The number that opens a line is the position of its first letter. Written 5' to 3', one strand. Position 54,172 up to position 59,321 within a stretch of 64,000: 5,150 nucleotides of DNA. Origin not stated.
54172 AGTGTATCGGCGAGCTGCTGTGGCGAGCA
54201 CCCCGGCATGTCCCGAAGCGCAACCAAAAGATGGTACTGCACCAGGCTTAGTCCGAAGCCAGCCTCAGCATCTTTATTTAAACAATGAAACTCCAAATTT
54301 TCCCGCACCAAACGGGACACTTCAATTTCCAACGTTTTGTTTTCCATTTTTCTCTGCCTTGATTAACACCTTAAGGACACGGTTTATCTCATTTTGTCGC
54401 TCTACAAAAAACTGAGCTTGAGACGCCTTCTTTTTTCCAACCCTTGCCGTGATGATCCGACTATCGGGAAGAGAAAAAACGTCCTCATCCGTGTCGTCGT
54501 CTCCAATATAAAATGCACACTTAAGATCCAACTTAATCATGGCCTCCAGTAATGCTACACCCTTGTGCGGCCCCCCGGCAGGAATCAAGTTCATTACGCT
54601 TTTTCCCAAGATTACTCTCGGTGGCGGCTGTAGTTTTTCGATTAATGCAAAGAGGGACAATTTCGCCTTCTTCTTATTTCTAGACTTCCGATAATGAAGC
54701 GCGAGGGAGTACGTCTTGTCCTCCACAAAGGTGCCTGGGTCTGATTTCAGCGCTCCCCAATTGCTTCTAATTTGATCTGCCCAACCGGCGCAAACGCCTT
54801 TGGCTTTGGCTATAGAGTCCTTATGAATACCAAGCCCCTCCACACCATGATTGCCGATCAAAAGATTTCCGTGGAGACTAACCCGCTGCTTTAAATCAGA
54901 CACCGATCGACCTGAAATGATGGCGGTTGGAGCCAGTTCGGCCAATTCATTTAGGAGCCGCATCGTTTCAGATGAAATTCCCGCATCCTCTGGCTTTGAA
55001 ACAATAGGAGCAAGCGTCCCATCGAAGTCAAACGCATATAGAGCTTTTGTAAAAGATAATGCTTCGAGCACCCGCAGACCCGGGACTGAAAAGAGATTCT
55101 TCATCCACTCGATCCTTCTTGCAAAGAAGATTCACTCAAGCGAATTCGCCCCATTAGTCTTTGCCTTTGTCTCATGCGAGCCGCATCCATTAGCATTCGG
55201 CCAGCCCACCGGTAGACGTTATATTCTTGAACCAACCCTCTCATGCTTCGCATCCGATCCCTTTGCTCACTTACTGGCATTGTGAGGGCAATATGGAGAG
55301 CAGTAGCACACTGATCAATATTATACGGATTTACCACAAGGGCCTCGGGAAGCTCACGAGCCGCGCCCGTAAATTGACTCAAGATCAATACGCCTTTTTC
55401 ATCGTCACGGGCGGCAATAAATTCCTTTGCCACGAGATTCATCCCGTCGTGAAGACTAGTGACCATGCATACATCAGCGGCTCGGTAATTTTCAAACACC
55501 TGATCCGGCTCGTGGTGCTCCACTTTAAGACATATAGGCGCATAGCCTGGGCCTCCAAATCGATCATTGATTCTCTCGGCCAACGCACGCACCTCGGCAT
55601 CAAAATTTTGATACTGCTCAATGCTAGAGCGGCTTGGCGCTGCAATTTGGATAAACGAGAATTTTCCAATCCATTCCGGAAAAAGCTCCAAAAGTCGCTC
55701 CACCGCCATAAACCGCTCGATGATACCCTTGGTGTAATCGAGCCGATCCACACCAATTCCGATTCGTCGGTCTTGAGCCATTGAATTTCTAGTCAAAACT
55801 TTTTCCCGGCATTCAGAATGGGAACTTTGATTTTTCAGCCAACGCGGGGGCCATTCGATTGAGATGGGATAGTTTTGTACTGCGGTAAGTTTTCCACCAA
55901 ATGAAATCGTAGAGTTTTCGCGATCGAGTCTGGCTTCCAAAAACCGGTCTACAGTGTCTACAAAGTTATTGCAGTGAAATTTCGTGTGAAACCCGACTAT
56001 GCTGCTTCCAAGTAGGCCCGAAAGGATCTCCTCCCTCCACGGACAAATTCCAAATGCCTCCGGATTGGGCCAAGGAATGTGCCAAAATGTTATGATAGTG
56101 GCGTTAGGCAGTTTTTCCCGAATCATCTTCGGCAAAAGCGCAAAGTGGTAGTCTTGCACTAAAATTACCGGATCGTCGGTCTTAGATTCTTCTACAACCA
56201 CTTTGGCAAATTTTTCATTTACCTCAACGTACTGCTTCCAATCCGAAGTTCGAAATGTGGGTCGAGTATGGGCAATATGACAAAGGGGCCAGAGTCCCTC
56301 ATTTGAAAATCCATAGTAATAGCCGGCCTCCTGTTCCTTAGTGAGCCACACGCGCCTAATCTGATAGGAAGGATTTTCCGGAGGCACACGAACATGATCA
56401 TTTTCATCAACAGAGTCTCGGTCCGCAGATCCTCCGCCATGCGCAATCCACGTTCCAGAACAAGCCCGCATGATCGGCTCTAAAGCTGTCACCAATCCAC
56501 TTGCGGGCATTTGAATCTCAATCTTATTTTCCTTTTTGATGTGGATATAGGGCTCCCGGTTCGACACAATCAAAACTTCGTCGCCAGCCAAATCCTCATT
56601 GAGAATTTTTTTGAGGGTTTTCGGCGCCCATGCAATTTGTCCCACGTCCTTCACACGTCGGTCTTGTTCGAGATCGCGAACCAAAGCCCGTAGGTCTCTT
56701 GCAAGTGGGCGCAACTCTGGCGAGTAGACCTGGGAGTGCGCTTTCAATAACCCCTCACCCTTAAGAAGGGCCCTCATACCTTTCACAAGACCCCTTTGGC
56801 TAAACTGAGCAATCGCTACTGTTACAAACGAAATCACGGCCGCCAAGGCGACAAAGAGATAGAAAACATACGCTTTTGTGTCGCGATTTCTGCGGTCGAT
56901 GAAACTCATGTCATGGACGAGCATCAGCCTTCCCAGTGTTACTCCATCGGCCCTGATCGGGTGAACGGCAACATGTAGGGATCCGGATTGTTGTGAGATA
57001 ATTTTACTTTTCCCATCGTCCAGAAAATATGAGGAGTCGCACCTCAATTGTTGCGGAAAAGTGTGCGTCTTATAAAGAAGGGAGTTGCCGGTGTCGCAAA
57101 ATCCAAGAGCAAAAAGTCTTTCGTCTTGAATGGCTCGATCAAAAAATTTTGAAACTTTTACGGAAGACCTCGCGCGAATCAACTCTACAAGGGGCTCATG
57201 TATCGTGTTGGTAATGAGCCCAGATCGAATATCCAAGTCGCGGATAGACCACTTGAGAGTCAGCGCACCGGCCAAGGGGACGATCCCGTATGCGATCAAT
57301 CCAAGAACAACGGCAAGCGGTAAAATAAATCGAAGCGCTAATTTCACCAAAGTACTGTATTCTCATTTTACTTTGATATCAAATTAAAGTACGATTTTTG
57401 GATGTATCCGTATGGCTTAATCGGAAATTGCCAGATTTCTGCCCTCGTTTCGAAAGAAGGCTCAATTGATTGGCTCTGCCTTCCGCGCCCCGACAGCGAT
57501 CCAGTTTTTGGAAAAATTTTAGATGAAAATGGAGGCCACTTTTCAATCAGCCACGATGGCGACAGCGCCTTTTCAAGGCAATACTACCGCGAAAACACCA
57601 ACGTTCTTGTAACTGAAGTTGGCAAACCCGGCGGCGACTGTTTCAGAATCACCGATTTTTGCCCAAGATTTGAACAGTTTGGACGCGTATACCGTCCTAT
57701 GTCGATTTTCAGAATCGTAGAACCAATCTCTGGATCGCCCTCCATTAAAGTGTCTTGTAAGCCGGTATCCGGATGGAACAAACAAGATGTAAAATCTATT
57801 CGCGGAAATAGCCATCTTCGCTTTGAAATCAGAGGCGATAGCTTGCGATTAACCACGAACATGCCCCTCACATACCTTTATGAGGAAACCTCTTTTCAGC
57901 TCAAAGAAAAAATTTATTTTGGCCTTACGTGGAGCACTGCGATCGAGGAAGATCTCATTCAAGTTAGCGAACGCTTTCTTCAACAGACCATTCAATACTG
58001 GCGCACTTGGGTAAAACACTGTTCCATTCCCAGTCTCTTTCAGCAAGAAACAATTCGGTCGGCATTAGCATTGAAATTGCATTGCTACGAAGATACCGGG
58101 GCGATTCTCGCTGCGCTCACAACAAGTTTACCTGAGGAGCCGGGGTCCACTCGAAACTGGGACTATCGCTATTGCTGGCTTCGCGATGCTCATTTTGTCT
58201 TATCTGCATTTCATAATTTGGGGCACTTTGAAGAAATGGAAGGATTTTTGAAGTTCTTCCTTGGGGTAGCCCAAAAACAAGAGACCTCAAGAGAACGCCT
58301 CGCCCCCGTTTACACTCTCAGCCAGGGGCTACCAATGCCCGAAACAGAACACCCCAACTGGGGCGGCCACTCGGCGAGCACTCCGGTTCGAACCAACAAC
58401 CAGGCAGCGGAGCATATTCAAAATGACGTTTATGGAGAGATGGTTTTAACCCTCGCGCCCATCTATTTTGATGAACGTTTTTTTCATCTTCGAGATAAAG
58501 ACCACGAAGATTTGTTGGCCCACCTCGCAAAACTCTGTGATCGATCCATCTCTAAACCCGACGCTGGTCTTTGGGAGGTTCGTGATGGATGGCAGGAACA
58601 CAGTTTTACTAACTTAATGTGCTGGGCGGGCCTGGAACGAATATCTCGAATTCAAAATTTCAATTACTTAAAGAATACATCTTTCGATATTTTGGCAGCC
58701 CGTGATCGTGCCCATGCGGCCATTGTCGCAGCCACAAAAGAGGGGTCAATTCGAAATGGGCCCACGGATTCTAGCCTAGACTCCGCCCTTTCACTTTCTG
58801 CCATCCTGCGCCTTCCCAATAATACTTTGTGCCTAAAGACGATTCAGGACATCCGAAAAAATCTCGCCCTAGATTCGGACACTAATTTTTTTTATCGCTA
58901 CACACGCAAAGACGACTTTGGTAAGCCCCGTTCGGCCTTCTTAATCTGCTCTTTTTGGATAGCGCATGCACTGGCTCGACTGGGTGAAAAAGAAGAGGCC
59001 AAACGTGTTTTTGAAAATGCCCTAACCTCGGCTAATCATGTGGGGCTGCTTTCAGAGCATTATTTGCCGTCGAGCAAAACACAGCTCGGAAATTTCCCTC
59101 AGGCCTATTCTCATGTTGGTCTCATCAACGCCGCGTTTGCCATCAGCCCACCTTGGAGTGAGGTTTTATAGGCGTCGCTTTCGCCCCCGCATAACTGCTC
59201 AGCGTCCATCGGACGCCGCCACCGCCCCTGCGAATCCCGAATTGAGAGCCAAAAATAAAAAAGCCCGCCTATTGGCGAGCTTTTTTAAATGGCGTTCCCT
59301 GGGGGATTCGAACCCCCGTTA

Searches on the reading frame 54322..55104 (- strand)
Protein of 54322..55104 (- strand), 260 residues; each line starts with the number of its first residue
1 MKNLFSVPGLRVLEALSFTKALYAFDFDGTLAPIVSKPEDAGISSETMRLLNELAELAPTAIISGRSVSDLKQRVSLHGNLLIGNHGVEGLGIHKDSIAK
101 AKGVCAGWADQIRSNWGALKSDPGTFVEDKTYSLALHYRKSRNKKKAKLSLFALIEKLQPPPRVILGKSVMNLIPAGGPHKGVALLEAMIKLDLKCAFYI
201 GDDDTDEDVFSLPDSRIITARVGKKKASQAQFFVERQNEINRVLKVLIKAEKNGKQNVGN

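Call 56: search_protein_families(library=pfam, max_evalue=0.00001, proteins=[window:54322-55104:-])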
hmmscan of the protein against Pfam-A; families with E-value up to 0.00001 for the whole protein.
window:54322-55104:- (260 aa): 1 family
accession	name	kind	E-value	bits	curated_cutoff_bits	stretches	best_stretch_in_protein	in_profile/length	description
PF02358.22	Trehalose_PPase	-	1.9e-27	96.3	27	1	25-216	2-206/235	Trehalose-phosphatase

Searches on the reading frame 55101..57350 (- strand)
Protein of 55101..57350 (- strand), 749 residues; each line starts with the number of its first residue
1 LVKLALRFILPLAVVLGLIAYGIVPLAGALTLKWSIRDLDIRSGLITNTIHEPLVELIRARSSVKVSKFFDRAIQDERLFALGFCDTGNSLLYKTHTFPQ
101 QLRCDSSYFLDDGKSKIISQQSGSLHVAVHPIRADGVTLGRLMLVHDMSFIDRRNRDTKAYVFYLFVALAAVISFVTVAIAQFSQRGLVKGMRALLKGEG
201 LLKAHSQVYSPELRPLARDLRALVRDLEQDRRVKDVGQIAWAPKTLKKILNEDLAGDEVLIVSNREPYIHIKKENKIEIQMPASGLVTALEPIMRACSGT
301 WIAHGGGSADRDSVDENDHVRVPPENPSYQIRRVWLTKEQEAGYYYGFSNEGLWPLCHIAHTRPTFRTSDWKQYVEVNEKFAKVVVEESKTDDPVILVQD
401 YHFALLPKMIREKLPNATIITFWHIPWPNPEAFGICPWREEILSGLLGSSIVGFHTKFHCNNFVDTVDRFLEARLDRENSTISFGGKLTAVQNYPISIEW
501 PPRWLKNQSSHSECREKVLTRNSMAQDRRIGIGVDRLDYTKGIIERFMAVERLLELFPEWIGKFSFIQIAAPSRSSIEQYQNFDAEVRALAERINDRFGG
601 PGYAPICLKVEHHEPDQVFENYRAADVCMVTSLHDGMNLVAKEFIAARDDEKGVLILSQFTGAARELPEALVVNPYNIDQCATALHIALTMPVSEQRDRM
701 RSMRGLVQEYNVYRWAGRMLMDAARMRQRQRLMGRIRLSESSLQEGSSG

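Call 56: search_protein_families(library=pfam, max_evalue=0.00001, proteins=[window:55101-57350:-])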
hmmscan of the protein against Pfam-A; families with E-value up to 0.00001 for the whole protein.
window:55101-57350:- (749 aa): 1 family
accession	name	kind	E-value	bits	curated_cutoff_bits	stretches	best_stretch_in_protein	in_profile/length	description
PF00982.27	Glyco_transf_20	-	1.3e-127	426.8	32.5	1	258-723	2-471/473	Glycosyltransferase family 20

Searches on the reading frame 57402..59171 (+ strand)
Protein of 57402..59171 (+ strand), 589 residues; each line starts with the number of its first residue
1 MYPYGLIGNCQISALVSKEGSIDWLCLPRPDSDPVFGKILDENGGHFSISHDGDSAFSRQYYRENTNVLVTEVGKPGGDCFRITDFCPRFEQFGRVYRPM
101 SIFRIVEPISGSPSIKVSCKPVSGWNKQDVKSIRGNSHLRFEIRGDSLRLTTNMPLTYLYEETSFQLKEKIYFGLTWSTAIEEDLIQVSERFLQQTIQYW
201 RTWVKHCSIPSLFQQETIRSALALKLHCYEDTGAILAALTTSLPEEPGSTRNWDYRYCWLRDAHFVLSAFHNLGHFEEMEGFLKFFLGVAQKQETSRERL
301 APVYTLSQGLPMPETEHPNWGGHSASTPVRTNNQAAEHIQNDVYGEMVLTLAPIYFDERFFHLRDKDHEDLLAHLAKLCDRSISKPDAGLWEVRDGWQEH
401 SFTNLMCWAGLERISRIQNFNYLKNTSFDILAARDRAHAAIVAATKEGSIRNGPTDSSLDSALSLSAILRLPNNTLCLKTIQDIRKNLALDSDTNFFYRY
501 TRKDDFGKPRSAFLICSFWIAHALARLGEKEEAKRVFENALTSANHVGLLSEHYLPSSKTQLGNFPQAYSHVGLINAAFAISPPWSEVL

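Call 56: search_protein_families(library=pfam, max_evalue=0.00001, proteins=[window:57402-59171:+])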
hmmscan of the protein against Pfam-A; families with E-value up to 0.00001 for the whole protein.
window:57402-59171:+ (589 aa): 2 families
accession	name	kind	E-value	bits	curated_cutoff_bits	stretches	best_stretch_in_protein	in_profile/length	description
PF00723.27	Glyco_hydro_15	-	2.2e-35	122.9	22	1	218-578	8-426/427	Glycosyl hydrolases family 15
PF19291.4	TREH_N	-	8.6e-10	38.7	23.1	1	6-131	20-134/211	Trehalase-like, N-terminal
